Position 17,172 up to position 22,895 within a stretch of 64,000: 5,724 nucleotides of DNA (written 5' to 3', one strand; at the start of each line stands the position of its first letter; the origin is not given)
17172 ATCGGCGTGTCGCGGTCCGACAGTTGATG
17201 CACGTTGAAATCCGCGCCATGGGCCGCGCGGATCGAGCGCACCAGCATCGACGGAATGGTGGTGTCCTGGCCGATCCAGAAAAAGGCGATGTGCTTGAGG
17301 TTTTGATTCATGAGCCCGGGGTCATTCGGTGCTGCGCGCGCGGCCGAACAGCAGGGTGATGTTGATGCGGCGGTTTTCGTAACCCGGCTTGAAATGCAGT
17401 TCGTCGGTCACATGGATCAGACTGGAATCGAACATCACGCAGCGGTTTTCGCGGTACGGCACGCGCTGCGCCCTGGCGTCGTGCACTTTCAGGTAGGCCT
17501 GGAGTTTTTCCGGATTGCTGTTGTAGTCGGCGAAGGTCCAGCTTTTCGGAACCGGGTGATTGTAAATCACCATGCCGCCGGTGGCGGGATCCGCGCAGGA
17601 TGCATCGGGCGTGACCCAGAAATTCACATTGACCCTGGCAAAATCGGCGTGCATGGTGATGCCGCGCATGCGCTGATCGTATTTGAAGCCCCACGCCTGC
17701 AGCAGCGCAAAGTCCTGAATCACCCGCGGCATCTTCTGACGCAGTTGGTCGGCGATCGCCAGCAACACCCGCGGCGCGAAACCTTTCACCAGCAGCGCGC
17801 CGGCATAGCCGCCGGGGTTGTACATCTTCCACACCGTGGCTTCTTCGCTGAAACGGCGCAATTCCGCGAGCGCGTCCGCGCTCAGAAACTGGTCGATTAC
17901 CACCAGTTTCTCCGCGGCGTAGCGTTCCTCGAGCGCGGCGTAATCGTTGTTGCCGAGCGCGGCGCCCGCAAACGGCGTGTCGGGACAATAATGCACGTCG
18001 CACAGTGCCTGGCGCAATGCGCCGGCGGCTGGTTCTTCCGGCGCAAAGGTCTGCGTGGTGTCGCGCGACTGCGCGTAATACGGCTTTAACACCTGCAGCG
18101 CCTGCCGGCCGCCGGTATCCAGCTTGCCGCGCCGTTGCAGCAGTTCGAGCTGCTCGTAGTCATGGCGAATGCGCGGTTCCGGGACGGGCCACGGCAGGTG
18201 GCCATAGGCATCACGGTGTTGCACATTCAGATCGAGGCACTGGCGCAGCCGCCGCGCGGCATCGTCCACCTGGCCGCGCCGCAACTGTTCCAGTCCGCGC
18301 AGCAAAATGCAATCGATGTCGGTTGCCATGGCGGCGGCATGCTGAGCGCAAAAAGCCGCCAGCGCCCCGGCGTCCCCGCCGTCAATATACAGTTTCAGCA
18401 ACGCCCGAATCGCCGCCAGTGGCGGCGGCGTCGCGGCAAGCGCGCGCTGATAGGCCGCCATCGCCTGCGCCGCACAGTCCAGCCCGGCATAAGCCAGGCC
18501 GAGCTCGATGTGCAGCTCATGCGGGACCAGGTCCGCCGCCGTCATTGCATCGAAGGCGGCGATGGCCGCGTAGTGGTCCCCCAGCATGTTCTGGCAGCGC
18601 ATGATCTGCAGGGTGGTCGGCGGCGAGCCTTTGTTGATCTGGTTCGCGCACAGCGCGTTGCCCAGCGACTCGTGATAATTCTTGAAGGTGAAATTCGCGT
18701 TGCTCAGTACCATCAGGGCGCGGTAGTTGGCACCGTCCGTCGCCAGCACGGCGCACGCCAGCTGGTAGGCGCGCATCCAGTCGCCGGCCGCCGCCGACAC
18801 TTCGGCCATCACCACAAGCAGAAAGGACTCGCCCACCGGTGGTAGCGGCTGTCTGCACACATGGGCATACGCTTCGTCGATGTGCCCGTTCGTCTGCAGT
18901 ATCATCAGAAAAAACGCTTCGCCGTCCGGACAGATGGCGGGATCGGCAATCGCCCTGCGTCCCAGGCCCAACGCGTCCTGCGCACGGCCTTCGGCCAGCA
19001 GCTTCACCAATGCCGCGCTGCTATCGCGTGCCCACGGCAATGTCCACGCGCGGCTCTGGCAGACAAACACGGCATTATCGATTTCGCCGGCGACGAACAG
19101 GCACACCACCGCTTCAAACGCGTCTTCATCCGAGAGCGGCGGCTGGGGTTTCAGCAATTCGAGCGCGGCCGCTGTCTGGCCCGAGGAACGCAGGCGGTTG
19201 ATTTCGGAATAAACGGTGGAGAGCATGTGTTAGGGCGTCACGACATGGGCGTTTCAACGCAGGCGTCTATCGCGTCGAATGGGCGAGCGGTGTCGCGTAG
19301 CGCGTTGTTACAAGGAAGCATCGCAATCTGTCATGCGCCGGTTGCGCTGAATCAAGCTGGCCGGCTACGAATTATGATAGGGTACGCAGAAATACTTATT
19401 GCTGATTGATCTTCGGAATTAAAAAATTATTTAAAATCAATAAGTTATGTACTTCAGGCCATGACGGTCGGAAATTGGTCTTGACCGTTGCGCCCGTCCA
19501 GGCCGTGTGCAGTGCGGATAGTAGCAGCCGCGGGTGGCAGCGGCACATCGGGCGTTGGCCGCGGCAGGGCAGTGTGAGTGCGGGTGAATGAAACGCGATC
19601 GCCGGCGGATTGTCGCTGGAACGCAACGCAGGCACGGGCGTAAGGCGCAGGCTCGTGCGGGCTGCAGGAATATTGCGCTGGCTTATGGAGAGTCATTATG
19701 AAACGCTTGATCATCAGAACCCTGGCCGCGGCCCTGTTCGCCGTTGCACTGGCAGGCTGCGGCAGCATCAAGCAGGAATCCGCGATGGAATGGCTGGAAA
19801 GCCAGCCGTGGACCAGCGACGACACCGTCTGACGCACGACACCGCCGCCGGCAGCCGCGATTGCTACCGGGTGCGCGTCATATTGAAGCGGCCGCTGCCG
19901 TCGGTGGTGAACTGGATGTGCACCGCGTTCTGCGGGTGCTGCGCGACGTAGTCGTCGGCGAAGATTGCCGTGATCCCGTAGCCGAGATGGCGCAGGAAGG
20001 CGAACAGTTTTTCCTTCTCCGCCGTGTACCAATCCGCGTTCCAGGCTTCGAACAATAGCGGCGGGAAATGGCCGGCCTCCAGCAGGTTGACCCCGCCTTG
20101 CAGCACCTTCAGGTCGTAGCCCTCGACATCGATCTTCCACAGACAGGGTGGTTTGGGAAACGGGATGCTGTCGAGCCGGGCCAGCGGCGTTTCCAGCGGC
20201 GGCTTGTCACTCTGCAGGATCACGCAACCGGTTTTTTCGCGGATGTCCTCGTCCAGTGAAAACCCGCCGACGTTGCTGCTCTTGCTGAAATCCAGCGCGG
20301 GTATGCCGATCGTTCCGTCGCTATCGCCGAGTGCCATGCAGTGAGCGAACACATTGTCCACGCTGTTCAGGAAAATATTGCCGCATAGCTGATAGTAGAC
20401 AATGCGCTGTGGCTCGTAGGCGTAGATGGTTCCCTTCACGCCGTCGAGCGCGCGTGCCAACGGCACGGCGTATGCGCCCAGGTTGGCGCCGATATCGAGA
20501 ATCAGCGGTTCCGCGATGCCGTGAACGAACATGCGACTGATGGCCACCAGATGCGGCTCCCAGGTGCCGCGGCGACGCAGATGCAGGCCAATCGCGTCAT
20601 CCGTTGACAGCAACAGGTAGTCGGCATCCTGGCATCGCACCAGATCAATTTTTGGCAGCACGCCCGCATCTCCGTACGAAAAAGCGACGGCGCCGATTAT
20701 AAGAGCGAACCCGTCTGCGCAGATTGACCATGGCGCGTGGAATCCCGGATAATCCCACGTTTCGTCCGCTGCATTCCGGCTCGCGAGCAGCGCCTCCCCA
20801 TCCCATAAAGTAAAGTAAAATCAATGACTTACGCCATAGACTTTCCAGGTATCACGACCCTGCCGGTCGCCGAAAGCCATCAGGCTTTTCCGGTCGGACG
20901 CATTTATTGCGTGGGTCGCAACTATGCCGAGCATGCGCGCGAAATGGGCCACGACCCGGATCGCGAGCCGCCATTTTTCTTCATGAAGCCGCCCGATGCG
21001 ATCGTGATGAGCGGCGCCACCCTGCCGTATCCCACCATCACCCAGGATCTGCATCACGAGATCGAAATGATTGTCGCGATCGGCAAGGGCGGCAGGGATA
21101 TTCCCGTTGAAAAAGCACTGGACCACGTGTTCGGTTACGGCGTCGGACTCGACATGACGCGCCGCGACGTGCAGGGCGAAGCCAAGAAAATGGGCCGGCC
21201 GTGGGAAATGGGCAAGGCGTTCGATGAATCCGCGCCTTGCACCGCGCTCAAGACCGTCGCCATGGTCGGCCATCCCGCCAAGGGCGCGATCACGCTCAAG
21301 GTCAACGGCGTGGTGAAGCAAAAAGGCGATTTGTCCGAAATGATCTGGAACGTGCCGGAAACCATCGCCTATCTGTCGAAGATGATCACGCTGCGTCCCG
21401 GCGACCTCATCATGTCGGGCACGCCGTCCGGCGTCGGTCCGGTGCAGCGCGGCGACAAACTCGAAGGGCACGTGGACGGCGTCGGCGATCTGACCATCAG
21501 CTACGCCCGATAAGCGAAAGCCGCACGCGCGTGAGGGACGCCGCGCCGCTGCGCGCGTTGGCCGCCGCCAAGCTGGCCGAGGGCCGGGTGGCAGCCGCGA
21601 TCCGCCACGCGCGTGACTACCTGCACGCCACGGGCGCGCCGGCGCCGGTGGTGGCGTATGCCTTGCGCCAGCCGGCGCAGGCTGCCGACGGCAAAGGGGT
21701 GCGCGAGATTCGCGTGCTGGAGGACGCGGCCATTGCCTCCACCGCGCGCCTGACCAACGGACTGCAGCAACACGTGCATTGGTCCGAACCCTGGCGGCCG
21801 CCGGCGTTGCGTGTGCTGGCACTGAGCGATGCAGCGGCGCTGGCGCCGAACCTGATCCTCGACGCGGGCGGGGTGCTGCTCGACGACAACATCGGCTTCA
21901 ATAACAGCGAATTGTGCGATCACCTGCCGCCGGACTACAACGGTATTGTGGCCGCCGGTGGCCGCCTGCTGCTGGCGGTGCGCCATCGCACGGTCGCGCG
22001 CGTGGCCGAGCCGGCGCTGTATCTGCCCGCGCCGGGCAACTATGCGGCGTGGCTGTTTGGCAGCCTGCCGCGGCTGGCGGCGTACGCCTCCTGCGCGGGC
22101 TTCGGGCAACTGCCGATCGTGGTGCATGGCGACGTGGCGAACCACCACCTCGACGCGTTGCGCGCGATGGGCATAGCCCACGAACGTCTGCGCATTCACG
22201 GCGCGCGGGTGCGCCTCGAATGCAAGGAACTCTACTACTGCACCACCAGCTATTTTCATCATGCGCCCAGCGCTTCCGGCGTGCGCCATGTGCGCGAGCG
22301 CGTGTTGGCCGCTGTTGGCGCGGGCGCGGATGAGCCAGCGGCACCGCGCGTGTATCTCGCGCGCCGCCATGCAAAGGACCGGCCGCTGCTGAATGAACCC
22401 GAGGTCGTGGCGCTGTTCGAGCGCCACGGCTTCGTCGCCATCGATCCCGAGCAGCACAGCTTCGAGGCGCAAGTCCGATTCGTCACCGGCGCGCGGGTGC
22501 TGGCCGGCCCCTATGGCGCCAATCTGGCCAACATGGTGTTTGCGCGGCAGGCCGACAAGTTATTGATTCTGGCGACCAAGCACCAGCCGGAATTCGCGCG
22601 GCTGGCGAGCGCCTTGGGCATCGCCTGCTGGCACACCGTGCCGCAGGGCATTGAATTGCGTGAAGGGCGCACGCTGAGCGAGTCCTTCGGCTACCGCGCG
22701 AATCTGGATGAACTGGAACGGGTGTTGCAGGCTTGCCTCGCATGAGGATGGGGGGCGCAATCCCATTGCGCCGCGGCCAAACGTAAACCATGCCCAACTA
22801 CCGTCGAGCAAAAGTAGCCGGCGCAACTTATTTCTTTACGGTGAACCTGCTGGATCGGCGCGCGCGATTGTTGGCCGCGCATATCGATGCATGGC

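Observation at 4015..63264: Dispersed ~30-bp AT-rich motif (A-tract + IHF-type core): at least 20 copies in 64 kb of GC-rich DNA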

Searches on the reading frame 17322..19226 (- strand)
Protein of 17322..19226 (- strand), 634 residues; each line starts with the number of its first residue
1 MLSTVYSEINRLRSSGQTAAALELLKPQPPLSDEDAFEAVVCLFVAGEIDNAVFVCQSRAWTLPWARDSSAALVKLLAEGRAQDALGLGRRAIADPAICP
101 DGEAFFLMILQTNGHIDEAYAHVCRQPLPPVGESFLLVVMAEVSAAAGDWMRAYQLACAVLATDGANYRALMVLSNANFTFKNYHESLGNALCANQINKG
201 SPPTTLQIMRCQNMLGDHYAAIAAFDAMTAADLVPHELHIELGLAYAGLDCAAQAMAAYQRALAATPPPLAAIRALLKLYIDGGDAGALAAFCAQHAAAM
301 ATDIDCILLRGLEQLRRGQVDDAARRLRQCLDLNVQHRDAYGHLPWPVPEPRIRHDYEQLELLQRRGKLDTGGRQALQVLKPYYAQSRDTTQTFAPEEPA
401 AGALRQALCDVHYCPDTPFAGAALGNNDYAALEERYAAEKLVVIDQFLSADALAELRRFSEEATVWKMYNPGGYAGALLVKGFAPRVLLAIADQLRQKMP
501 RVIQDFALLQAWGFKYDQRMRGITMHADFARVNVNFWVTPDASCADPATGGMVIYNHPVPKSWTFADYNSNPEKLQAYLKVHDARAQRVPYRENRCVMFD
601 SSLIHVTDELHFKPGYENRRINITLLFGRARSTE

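Call 11: search_protein_families(library=pfam, proteins=[window:17322-19226:-])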
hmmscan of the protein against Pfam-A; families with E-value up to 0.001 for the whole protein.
window:17322-19226:- (634 aa): 0 families

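Call 48: search_protein_families(library=ncbifam, proteins=[window:17322-19226:-], max_evalue=0.01)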
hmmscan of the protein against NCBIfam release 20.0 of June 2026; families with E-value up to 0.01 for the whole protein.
window:17322-19226:- (634 aa): 2 families
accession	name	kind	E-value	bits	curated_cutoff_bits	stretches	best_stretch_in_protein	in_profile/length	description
NF040959.1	MamA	equivalog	6.5e-05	22.5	200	1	213-344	48-179/204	magnetosome protein MamA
TIGR02917.1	PEP_TPR_lipo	equivalog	0.0008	17.4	312.2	1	140-331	539-730/899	XrtA/PEP-CTERM system TPR-repeat protein PrsT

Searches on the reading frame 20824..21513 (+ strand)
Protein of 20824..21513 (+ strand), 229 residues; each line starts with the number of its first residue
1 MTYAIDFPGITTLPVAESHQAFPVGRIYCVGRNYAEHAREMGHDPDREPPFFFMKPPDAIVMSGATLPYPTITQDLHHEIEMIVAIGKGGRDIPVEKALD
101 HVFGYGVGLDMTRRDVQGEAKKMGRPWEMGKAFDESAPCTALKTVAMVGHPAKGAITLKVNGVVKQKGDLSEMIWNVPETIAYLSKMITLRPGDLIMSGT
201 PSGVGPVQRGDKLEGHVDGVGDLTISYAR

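Call 11: search_protein_families(library=pfam, proteins=[window:20824-21513:+])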
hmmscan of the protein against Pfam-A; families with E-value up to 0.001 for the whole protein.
window:20824-21513:+ (229 aa): 1 family
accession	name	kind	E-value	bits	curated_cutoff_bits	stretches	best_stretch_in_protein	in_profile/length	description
PF01557.24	FAA_hydrolase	-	5.3e-58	196.6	23.9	1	27-224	2-210/214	Fumarylacetoacetate (FAA) hydrolase C-terminal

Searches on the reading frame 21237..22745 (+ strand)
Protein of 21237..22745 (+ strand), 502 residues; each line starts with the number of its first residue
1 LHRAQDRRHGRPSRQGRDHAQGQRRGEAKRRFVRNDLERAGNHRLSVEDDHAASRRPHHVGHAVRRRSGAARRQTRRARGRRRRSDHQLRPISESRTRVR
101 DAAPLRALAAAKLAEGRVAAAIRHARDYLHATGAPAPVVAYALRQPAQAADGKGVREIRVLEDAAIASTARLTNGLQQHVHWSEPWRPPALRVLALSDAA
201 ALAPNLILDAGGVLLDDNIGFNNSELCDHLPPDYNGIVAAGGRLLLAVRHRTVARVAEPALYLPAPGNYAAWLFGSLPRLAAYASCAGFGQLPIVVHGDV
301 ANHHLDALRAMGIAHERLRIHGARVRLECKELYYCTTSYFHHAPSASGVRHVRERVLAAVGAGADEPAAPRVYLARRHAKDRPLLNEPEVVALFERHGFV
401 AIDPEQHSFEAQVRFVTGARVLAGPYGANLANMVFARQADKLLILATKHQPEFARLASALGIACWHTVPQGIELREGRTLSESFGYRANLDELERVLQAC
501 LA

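Call 11: search_protein_families(library=pfam, proteins=[window:21237-22745:+])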
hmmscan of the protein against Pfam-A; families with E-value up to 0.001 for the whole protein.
window:21237-22745:+ (502 aa): 1 family
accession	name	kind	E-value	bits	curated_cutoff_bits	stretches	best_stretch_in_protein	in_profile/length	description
PF04577.19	Glyco_transf_61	-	3.6e-22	79.5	27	1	271-438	3-132/137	Glycosyltransferase 61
